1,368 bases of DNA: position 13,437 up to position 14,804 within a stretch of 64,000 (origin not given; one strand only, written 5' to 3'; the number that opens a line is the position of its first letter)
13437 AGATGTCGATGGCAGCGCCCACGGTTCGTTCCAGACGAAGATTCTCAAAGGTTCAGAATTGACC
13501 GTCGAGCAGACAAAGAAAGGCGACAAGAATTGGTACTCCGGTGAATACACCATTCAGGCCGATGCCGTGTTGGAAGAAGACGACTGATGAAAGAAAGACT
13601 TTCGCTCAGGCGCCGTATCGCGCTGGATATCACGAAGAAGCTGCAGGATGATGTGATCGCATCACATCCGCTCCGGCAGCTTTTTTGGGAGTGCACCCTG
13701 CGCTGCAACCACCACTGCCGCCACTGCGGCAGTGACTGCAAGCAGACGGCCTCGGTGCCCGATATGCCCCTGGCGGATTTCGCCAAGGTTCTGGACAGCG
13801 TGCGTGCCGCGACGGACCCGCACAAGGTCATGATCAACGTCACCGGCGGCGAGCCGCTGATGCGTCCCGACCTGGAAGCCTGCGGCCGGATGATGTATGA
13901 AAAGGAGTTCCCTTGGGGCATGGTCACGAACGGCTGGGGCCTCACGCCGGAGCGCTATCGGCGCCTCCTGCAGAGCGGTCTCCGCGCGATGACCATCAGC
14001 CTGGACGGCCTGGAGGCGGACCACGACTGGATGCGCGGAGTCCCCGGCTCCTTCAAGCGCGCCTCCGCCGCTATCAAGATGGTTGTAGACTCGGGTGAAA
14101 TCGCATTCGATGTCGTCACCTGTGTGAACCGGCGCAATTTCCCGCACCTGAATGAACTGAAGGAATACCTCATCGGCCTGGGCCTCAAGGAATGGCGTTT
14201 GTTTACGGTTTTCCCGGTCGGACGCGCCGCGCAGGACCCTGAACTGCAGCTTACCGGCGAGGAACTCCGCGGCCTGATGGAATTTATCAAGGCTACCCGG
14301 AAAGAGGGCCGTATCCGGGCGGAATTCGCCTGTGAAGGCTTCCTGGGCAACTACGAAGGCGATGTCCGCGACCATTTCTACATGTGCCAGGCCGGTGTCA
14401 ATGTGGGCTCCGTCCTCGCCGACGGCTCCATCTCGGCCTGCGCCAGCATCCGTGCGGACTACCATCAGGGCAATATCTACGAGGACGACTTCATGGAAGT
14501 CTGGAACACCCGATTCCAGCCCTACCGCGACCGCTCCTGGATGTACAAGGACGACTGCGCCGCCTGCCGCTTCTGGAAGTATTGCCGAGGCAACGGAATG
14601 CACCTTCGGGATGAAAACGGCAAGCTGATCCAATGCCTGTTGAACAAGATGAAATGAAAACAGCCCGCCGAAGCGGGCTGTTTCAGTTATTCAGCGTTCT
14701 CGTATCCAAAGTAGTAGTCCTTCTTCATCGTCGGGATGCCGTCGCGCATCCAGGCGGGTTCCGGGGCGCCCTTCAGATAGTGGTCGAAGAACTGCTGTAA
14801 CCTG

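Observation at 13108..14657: Radical SAM/SPASM enzyme translationally coupled to a lipoprotein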

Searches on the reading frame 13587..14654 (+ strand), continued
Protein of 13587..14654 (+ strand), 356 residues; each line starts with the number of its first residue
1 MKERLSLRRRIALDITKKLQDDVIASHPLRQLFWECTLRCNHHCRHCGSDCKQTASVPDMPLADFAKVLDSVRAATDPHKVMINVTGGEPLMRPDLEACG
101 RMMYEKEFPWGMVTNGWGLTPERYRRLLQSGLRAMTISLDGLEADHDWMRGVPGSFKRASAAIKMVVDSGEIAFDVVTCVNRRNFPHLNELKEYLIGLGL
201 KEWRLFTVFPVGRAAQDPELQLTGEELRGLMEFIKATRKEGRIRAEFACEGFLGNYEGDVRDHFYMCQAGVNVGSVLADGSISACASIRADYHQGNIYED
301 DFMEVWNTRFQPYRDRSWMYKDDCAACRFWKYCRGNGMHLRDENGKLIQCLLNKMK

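Call 14: search_solved_structures(query=A2, max_evalue=0.00001, show_alignments=3)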
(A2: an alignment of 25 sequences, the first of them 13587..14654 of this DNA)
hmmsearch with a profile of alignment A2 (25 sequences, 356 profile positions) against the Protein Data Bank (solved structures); distinct sequences matched with E-value up to 0.00001: 10.
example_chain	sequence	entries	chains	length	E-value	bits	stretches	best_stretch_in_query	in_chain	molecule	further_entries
7vob_C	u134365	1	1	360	4.5e-13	52.1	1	33-216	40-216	Cytosylglucuronate decarboxylase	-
7voc_C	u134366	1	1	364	4.7e-13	52.1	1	33-216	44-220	Cytosylglucuronate decarboxylase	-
6efn_A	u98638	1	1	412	1.3e-12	50.6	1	35-218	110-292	Sporulation killing factor maturation protein SkfB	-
2fb2_A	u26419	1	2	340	4.3e-10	42.3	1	27-166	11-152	Molybdenum cofactor biosynthesis protein A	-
1tv7_A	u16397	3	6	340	5.1e-10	42.1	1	27-166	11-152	Molybdenum cofactor biosynthesis protein A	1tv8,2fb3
7tol_A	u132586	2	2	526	5.8e-10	41.9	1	35-148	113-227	glycerol dibiphytanyl glycerol tetraether - macrocyclic archaeol synthase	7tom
8wm2_A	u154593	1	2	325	1.3e-07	34.1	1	23-140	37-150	Fe-S radical SAM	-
4k37_A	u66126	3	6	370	3.1e-07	32.9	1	35-344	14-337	Anaerobic sulfatase-maturating enzyme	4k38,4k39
4k36_A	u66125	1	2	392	3.8e-07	32.6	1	35-344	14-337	Anaerobic sulfatase-maturating enzyme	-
6c8v_A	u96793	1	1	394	4.7e-07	32.3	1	32-341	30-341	Coenzyme PQQ synthesis protein E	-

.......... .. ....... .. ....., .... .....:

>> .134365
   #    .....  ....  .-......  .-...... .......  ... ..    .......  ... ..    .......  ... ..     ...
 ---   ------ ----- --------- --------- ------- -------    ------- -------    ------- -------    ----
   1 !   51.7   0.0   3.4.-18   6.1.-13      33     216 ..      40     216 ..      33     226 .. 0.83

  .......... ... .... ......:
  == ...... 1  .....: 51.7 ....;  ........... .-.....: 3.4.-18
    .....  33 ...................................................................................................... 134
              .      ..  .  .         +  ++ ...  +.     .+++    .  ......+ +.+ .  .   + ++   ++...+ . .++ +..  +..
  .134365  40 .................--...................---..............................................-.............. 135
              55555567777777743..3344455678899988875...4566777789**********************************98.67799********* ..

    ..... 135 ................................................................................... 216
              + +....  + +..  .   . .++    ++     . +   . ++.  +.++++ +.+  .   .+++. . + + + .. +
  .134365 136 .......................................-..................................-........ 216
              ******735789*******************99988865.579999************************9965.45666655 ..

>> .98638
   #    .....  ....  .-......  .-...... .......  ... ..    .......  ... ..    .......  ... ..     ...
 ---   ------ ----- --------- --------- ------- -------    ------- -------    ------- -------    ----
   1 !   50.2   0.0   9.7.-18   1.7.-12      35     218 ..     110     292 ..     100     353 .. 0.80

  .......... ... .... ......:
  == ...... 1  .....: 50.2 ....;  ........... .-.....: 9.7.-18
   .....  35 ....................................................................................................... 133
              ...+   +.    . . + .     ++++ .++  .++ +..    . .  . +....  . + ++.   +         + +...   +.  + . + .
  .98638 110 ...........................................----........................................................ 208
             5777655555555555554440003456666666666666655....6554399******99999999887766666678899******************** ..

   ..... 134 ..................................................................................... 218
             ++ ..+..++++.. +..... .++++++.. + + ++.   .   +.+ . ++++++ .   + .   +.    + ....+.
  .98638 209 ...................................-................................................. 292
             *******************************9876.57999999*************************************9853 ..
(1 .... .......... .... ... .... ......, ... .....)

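Call 47: predict_structure(alignment_id=A2)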
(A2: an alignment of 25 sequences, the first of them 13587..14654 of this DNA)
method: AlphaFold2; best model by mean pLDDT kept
length: 356 residues; sequences in the alignment: 25
mean_pLDDT: 65.8   pTM: 0.72
mean pLDDT of the five models: 65.8, 64.0, 60.5, 59.5, 58.5
residues with pLDDT >= 90: 57; 70-90: 107; 50-70: 87; < 50: 105
segments of 3 or more residues with pLDDT < 50: 1-5, 36-45, 48-50, 255-321, 330-337
pLDDT, mean of each block of 10 residues (from residue 1): 49 52 51 49 47 54 74 70 69 83 87 85 95 89 88 90 96 87 93 97 74 67 81 82 74 44 31 44 39 33 40 42 51 48 54 58
secondary structure, 60 per line:
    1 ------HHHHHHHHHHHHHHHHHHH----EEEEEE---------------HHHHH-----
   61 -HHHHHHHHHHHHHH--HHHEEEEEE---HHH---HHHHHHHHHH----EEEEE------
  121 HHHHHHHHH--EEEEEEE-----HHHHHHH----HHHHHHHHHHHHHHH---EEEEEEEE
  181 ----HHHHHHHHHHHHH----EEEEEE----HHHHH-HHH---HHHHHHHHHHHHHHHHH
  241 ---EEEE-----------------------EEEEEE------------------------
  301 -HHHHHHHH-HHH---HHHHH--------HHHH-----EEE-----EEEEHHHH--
elements in order: H7-25 E30-35 H51-55 H62-75 E81-86 H96-105 E110-114 H121-129 E132-138 H144-150 H155-169 E173-180 H185-197 E202-207 H212-216 H224-240 E244-247 E271-276 H302-309 H317-321 H330-333 E339-341 E347-350 H351-354

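Call 50: fold_search(model_id=the predicted structure, library=pdb)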
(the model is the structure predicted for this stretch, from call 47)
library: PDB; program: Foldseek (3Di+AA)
matches with E <= 10: 1676; with E <= 0.001: 89
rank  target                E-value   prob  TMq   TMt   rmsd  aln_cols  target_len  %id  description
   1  5v1q_B                1.3e-10  1.00  0.55  0.46  12.5       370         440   17  Crystal structure of Streptococcus suis SuiB (released 2017-08-30)
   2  5v1q_A                1.6e-10  1.00  0.56  0.48  11.3       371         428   16  Crystal structure of Streptococcus suis SuiB (released 2017-08-30)
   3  5v1s_A                3.7e-10  1.00  0.56  0.49  11.2       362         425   16  Crystal structure of Streptococcus suis SuiB bound to S-adenosylmethionine (released 2017-08-30)
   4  5v1s_B                9.5e-10  1.00  0.54  0.46  12.8       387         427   17  Crystal structure of Streptococcus suis SuiB bound to S-adenosylmethionine (released 2017-08-30)
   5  6c8v                  1.2e-09  1.00  0.52  0.59   7.9       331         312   17  X-ray structure of PqqE from Methylobacterium extorquens (released 2018-02-14)
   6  5v1t_A                1.3e-09  1.00  0.56  0.47   8.8       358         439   18  Crystal structure of Streptococcus suis SuiB bound to precursor peptide SuiA (released 2017-08-30)
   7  7vob                  2.5e-09  1.00  0.48  0.52   7.4       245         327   24  The crystal structure of a Radical SAM Enzyme BlsE involved in the Biosynthesis of Blasticidin S (released 2022-05-04)
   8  6efn                  1.3e-08  1.00  0.55  0.52   5.3       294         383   18  Structure of a RiPP maturase, SkfB (released 2018-10-24)
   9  2fb2_B                2.4e-08  1.00  0.44  0.48   4.7       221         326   21  Structure of the MoaA Arg17/266/268/Ala triple mutant (released 2006-05-09)
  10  8hzv_A                2.7e-08  1.00  0.47  0.36   6.4       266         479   18  The crystal structure of a Radical SAM Enzyme DesII (released 2024-07-10)
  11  5vsl_A                2.7e-08  1.00  0.46  0.60   4.5       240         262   18  Crystal structure of viperin with bound [4Fe-4S] cluster and S-adenosylhomocysteine (SAH) (released 2017-06-14)
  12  9dgw_B                4.0e-08  1.00  0.49  0.60   6.6       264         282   16  X-ray crystal structure of the Viperin-like enzyme from T. virens with bound CTP and SAM (released 2025-02-12)
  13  9dgw_A                4.3e-08  1.00  0.48  0.60   6.9       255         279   18  X-ray crystal structure of the Viperin-like enzyme from T. virens with bound CTP and SAM (released 2025-02-12)
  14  4k39_B                4.3e-08  1.00  0.59  0.59   6.3       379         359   15  Native anSMEcpe with bound AdoMet and Cp18Cys peptide (released 2013-05-08)
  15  1tv7_A                4.8e-08  1.00  0.51  0.55   7.5       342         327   17  Structure of the S-adenosylmethionine dependent Enzyme MoaA (released 2004-08-31)
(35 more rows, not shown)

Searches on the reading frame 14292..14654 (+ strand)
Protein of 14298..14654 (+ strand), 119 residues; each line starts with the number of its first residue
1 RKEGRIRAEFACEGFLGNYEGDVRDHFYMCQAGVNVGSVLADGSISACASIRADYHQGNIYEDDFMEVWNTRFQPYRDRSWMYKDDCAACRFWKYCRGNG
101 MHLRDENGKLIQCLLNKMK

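Call 28: search_solved_structures(query=window:14298-14654:+, max_evalue=10, show_alignments=5)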
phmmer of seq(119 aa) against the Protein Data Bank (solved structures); distinct sequences matched with E-value up to 10: 7.
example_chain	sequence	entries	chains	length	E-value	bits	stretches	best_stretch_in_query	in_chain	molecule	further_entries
4k37_A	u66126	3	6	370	0.067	16.5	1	39-106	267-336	Anaerobic sulfatase-maturating enzyme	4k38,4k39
4k36_A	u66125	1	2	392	0.074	16.4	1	39-106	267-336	Anaerobic sulfatase-maturating enzyme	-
3alm_A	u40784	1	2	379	0.62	13.4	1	48-92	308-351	2-methyl-3-hydroxypyridine-5-carboxylic acid oxygenase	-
3alj_A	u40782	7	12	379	0.67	13.3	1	48-92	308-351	2-methyl-3-hydroxypyridine-5-carboxylic acid oxygenase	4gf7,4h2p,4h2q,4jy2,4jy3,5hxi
4h2n_A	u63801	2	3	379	0.69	13.2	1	48-92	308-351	2-methyl-3-hydroxypyridine-5-carboxylic acid oxygenase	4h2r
3all_A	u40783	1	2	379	0.69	13.2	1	48-92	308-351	2-methyl-3-hydroxypyridine-5-carboxylic acid oxygenase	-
3gmb_A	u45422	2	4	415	0.77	13.1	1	48-92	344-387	2-methyl-3-hydroxypyridine-5-carboxylic acid oxygenase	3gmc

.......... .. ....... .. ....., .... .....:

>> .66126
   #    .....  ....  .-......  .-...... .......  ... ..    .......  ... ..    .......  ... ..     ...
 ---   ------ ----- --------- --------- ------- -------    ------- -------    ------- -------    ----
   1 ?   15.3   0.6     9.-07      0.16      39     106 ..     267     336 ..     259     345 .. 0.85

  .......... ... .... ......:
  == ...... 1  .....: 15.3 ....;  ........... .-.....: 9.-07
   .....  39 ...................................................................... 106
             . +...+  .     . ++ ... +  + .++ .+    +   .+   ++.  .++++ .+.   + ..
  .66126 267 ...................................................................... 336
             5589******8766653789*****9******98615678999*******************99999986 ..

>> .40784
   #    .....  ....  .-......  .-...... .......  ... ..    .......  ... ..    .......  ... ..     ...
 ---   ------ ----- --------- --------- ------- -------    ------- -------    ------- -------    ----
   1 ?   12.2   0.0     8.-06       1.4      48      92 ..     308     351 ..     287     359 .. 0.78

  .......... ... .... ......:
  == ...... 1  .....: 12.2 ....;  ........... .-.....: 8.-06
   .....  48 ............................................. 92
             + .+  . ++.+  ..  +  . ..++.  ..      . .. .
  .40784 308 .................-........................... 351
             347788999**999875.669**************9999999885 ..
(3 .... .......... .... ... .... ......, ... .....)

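Call 54: search_solved_structures(query=A3, max_evalue=10, show_alignments=5)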
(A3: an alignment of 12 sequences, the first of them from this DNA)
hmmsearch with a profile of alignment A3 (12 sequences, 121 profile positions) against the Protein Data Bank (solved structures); distinct sequences matched with E-value up to 10: 7.
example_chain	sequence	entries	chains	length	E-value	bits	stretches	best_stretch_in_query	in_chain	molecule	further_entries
4k37_A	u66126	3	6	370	0.0021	21.3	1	41-109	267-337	Anaerobic sulfatase-maturating enzyme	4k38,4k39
4k36_A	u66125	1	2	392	0.0023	21.1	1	41-109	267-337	Anaerobic sulfatase-maturating enzyme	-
3i0w_A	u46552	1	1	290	0.4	13.9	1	51-92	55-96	8-oxoguanine-DNA-glycosylase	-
3i0x_A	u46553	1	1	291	0.41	13.9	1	51-92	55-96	8-oxoguanine-DNA-glycosylase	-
3f10_A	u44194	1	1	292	0.41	13.9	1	51-92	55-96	8-oxoguanine-DNA-glycosylase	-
3f0z_A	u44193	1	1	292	0.43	13.8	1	51-92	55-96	8-oxoguanine-DNA-glycosylase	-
9fa0_B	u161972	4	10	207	0.85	12.8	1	60-80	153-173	ScoC | HTH-type transcriptional regulator Hpr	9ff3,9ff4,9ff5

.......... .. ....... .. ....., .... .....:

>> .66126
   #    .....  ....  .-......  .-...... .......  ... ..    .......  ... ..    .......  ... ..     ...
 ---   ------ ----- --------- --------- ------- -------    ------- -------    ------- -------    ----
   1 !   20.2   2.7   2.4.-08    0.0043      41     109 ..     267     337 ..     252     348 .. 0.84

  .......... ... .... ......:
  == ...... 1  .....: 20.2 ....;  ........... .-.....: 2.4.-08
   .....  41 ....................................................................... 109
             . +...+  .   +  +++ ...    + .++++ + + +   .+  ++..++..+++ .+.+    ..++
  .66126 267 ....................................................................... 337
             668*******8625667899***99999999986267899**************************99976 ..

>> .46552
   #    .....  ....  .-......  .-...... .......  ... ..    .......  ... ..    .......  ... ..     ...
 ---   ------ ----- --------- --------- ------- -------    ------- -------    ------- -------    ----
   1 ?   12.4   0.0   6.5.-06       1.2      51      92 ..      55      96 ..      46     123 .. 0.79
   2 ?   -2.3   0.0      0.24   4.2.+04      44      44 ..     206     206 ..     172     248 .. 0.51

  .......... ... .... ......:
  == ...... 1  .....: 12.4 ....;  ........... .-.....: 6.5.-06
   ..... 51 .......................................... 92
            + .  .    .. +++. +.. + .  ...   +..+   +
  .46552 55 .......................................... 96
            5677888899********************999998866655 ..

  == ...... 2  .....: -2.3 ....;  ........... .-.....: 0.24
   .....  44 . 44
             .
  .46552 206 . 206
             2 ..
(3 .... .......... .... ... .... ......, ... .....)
